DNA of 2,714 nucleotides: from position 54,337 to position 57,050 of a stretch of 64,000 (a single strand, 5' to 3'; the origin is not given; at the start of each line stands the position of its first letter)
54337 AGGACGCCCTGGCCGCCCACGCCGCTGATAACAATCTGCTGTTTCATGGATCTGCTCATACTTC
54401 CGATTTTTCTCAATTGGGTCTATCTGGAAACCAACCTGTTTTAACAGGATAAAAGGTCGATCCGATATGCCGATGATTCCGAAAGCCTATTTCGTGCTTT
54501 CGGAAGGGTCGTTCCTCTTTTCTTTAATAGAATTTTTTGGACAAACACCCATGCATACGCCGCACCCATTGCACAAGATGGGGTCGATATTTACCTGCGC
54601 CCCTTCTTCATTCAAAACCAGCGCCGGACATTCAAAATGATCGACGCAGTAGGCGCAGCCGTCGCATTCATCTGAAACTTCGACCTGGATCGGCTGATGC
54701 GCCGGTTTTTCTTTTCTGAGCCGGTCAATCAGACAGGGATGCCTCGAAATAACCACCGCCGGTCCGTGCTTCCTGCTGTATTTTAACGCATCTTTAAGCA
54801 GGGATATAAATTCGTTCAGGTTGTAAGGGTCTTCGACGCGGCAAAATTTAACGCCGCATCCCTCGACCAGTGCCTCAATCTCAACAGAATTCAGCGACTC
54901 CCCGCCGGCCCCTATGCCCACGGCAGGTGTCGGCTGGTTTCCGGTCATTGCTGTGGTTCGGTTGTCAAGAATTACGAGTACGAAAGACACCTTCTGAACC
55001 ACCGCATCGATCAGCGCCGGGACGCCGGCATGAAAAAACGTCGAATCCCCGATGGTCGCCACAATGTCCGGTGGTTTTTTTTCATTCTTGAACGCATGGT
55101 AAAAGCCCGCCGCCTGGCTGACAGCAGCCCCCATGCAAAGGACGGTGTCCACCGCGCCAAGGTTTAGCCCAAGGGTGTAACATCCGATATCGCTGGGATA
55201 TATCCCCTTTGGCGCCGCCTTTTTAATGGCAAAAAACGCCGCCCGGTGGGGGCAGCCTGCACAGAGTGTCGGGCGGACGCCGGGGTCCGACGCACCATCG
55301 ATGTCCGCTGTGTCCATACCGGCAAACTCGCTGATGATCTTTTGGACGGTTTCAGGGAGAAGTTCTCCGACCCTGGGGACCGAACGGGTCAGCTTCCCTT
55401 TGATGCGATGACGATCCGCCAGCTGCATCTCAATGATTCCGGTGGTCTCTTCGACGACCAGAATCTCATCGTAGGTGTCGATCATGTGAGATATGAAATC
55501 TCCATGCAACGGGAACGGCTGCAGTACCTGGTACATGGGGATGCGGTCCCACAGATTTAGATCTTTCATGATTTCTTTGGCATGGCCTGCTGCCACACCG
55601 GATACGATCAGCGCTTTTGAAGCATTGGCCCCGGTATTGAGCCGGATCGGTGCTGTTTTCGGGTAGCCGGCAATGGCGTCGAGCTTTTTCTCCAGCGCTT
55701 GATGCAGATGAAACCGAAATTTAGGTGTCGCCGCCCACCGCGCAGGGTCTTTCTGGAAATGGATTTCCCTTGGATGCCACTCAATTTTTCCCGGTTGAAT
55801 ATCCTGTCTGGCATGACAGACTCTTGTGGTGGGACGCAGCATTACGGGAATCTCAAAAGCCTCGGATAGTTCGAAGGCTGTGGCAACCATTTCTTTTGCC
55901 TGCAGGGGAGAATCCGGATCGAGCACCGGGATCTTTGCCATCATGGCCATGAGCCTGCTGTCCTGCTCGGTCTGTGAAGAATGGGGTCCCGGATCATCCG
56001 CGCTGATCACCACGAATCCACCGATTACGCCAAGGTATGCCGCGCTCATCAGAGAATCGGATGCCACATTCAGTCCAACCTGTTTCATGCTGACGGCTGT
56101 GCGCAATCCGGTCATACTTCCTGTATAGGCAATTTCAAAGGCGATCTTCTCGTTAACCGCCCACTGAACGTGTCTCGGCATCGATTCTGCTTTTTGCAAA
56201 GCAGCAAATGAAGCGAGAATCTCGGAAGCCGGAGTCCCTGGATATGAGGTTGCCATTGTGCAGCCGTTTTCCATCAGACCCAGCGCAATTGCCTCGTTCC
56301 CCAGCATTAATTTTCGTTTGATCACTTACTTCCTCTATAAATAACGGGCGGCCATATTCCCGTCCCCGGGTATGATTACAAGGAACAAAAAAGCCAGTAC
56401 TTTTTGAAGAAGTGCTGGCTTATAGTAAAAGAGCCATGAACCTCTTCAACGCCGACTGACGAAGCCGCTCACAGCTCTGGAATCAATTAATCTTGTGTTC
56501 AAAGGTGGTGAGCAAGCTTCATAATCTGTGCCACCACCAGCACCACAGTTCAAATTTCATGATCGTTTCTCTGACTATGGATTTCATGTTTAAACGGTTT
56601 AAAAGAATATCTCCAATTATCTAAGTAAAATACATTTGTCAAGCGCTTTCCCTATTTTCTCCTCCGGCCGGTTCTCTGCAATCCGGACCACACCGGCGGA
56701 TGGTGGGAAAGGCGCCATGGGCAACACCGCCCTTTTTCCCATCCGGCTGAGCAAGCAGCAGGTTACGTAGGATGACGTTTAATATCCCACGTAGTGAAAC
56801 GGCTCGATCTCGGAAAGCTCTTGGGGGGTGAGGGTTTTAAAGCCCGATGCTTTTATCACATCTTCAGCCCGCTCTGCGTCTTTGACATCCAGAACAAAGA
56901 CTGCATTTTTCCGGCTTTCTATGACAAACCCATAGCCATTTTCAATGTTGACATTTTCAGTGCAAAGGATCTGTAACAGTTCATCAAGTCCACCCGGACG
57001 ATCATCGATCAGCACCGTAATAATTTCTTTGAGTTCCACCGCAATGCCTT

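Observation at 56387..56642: Candidate tryptophan-sensing attenuator upstream of iorAB-paaK-liv: promoter, Trp-rich mini-ORF, alternative hairpins and a strong terminator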

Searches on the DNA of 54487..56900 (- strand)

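Call 3: search_rna_families(source=window, start=56200, end=56900, threshold=evalue, max_evalue=10, show_alignments=3)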
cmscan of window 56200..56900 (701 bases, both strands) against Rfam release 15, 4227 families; matches with E-value up to 10: 4.
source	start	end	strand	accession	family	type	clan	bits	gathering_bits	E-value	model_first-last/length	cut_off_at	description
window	56357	56424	+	RF00506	Thr_leader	Cis-reg; leader;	-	16.5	55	2.2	1-118/118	no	Threonine operon leader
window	56461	56544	-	RF01684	mascRNA-menRNA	Gene;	-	16.2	42.5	2.3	1-56/56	no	MALAT1-associated small cytoplasmic RNA/MEN beta RNA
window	56375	56539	-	RF02188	ST7-OT4_2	Gene; lncRNA;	-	13.5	55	6.8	1-172/172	no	ST7 overlapping transcript 4 conserved region 2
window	56580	56591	+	RF00180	REN-SRE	Cis-reg;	-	11.1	41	9.4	1-37/37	no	Renin stability regulatory element (REN-SRE)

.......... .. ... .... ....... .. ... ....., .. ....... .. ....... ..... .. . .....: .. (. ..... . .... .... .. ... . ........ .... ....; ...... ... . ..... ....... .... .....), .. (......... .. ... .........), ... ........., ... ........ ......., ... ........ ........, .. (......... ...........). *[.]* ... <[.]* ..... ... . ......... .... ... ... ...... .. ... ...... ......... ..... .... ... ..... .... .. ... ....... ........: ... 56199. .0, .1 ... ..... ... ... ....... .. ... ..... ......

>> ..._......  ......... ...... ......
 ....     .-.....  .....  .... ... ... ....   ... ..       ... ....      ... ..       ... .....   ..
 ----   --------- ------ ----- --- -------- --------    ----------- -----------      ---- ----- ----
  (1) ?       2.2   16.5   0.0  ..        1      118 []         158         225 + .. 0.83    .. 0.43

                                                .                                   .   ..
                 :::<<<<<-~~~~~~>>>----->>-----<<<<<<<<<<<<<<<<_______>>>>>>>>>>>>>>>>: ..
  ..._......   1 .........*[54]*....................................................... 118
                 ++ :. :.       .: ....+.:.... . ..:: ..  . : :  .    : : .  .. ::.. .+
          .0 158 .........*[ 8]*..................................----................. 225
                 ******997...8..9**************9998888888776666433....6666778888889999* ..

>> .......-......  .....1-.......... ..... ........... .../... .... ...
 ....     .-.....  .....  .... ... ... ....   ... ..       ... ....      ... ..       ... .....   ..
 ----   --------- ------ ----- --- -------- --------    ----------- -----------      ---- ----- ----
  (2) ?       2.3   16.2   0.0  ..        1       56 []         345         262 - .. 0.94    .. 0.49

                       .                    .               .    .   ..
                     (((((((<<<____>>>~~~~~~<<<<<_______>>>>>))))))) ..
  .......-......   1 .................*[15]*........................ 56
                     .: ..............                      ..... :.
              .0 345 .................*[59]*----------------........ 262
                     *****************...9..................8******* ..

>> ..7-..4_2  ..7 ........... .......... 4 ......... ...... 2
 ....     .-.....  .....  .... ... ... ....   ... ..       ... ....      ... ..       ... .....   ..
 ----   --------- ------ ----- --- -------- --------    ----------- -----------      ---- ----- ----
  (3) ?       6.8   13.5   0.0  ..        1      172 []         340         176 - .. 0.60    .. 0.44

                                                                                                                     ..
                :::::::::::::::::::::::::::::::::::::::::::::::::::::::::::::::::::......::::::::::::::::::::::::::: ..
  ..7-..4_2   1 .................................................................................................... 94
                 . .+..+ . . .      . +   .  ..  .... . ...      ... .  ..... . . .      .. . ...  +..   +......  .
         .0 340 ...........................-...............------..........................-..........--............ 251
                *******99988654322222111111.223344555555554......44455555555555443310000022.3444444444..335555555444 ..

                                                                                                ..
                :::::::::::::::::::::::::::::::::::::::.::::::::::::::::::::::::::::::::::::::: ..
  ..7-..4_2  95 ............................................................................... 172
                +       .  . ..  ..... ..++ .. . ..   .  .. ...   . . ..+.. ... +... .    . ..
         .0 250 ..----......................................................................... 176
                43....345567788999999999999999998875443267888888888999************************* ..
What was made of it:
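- On Rfam Trp_leader (RF00513): cmscan of 56200-56900 at E up to 10 lists no Trp_leader hit (call 3).
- On T-box leader (RF00230): No T-box match at E up to 10 (call 3).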

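Call 37: build_rna_model(alignment_id=A1, structure=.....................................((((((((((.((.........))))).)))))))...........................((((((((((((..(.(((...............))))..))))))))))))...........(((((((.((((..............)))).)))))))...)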
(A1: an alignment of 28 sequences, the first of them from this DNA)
Model R1 built from alignment A1 (28 sequences, 203 columns); structure: as given.
model positions 188; base pairs 39; branch points 2; effective number of sequences 3.88; information 0.59 bits per position. Calibrated on 0.2 Mb of random sequence (short: E-values are rough).
structure used (alignment columns):
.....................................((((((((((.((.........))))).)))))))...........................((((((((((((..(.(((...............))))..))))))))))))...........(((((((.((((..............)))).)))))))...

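Call 39: search_with_rna_model(model_id=R1, sources=[window, L001, L002, L003, L004, L005, L006, L007, L008, L009, L010, L011, L012, L013, L014, L015, L016, L017, L018, L019, L020, L021, L022, L023, L024, L025, L026, L027, L028, L029, L030, L031, L032, L033, L034, L035, L036, L037, L038, L039, L040, L041, L042, L043, L044, L045, L046, L047, L048, L049, L050, L051, L052, L053, L054, L055, L056, L057, L058, L059, L060, L061, L062, L063, L064, L065, L066, L067, L068, L069, L070, L071, L072, L073, L074, L075, L076, L077, L078, L079, L080], max_evalue=1)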
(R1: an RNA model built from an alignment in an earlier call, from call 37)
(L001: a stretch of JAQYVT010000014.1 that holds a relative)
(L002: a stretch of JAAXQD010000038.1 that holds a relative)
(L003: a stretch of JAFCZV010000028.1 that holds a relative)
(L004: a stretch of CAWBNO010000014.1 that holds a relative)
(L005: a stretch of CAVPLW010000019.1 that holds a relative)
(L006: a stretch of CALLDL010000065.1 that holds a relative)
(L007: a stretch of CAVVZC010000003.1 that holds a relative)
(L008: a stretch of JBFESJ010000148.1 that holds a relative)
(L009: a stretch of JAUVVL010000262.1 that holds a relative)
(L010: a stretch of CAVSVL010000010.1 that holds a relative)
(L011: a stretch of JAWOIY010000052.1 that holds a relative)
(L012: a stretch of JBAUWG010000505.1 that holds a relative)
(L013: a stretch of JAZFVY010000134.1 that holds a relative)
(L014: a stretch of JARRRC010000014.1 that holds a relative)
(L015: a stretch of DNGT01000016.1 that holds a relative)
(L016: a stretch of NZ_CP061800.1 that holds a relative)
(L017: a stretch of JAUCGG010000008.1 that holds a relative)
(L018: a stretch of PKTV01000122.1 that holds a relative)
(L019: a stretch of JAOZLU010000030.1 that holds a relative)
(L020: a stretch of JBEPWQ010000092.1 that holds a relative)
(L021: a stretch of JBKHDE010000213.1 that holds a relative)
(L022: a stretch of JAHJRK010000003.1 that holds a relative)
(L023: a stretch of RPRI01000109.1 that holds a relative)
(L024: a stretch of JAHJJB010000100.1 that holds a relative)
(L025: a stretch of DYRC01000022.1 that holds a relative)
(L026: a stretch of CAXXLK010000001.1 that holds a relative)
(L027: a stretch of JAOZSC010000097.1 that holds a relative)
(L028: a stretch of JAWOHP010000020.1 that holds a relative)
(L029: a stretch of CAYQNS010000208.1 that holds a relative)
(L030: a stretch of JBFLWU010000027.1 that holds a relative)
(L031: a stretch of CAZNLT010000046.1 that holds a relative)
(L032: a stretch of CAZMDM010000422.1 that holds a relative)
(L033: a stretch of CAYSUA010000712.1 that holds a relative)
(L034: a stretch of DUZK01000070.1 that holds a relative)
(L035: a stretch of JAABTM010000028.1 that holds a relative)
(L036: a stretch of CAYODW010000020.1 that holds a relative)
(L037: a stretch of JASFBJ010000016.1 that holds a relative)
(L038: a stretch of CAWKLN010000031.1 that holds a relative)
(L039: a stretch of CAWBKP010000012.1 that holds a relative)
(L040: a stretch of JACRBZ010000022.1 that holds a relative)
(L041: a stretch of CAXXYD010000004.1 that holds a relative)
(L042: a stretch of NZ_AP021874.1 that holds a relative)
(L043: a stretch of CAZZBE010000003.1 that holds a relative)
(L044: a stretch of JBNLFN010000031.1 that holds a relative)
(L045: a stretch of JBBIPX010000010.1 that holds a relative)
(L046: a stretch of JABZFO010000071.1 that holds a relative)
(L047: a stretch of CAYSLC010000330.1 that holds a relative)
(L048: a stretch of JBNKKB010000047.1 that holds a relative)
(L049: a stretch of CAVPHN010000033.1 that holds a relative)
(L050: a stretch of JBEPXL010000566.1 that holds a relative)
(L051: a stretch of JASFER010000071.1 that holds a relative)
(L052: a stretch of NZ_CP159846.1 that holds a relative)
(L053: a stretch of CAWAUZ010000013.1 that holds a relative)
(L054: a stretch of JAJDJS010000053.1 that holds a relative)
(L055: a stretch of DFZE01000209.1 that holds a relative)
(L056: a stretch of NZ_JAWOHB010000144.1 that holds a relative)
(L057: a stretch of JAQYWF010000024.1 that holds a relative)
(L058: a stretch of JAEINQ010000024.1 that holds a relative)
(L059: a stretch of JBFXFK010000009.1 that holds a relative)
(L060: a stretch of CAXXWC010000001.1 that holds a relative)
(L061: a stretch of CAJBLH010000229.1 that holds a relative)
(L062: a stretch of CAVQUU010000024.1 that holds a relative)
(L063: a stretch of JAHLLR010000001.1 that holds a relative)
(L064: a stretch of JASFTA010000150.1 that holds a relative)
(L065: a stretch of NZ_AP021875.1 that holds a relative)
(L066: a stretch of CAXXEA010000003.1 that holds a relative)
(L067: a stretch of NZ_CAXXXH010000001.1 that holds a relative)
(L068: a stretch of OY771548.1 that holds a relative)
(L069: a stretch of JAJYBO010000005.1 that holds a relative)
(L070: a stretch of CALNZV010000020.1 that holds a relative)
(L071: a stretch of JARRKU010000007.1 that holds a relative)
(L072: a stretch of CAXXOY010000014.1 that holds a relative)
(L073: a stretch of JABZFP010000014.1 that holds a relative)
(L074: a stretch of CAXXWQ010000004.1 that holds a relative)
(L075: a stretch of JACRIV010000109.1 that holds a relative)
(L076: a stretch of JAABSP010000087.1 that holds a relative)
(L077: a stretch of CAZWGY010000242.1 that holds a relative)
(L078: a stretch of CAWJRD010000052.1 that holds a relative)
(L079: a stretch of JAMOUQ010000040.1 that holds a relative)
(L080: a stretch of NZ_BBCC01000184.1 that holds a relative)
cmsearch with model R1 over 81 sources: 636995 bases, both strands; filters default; matches with E-value up to 1: 61.
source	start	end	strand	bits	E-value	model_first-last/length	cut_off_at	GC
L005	2786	2972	+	198.6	3.2e-43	1-188/188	no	0.47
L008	551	737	+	195.1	2.1e-42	1-188/188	no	0.45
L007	2788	2971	+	190.7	2.1e-41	1-188/188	no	0.42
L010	2785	2971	+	190.5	2.3e-41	1-188/188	no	0.47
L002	2755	2942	+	190.5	2.4e-41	1-188/188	no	0.43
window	56388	56575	-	189.1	5.1e-41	1-188/188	no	0.44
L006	2781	2964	+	188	8.9e-41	1-188/188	no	0.43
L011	2739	2925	+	187.2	1.3e-40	1-188/188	no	0.41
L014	2737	2924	+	186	2.6e-40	1-188/188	no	0.43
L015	2792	2972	+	183.1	1.2e-39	1-188/188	no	0.46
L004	2744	2931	+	182.7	1.5e-39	1-188/188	no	0.42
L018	2688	2868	+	179.4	8.4e-39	1-188/188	no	0.46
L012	2572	2758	+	177.9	1.8e-38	1-188/188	no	0.47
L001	2758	2939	+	174.9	9.1e-38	1-188/188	no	0.42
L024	905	1090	+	144.9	7e-31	1-188/188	no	0.44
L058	2787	2973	+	144.8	7.7e-31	1-188/188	no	0.53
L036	2510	2695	+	139.2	1.5e-29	1-188/188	no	0.42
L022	540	724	+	136.5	6.1e-29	1-188/188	no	0.46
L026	2796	2979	+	136.1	7.6e-29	1-188/188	no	0.48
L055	2422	2604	+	131.9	7.1e-28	1-188/188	no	0.45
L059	2675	2857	+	131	1.1e-27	1-188/188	no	0.45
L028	2794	2979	+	128.4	4.5e-27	1-188/188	no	0.44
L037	2785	2959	+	118.3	9.6e-25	1-188/188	no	0.35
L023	2786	2972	+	115.1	5.2e-24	1-188/188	no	0.46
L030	2737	2919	+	106.9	3.9e-22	1-188/188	no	0.46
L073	2800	2981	+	100.6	1.1e-20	1-188/188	no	0.53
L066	2806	2996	+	94.2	3.3e-19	1-188/188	no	0.51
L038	2757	2927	+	78.2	1.6e-15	1-188/188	no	0.55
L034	274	449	+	77.1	2.8e-15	1-188/188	no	0.47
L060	2775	2954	+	68.9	2.1e-13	1-188/188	no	0.57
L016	2763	2968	+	64.9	1.8e-12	1-188/188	no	0.41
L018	2780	2837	-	25.2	0.0024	90-147/188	no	0.45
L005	2871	2995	-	24.9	0.0028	1-188/188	no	0.44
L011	2893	2924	-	22.5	0.01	154-185/188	no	0.44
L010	2936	3022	-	22.3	0.011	1-188/188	no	0.38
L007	2939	2970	-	21.2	0.019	154-185/188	no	0.47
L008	705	736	-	21.2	0.019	154-185/188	no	0.47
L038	2848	2894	-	20.9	0.023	100-146/188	no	0.64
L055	2572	2738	-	20.4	0.031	1-188/188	no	0.32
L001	2906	2938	-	19.6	0.046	154-185/188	no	0.39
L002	2909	2941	-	19.6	0.046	154-185/188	no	0.39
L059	2825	2914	-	19.4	0.053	1-188/188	no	0.43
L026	2943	3028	-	18.9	0.068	1-188/188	no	0.38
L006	2932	2963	-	18.6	0.079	154-185/188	no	0.5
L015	2940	2971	-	18.5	0.081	154-185/188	no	0.53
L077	1362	1544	+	18.5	0.084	1-188/188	no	0.64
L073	2893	2948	-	18.2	0.096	92-147/188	no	0.5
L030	2832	2880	-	18.2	0.099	99-147/188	no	0.53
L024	1000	1049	-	18.1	0.1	99-147/188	no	0.58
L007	2883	2938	-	18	0.11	92-147/188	no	0.45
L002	2852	2900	-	17.4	0.15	99-147/188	no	0.57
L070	2768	2920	+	17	0.18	1-188/188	no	0.66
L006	2876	2931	-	17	0.18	92-147/188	no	0.45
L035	2808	2937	+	16.8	0.2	1-188/188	no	0.5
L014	2892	2923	-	16.3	0.26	154-185/188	no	0.47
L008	649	695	-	16.2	0.28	100-146/188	no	0.66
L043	2819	2937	+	16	0.32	1-188/188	no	0.51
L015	2884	2939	-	15.9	0.32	92-147/188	no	0.46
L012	2726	2757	-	15.7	0.36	154-185/188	no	0.5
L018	708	840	+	14.9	0.55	1-188/188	no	0.38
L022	692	820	-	14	0.88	1-188/188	no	0.43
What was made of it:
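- The model finds exactly one copy in the window (56388-56575, 189 bits) (calls 37, 39).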
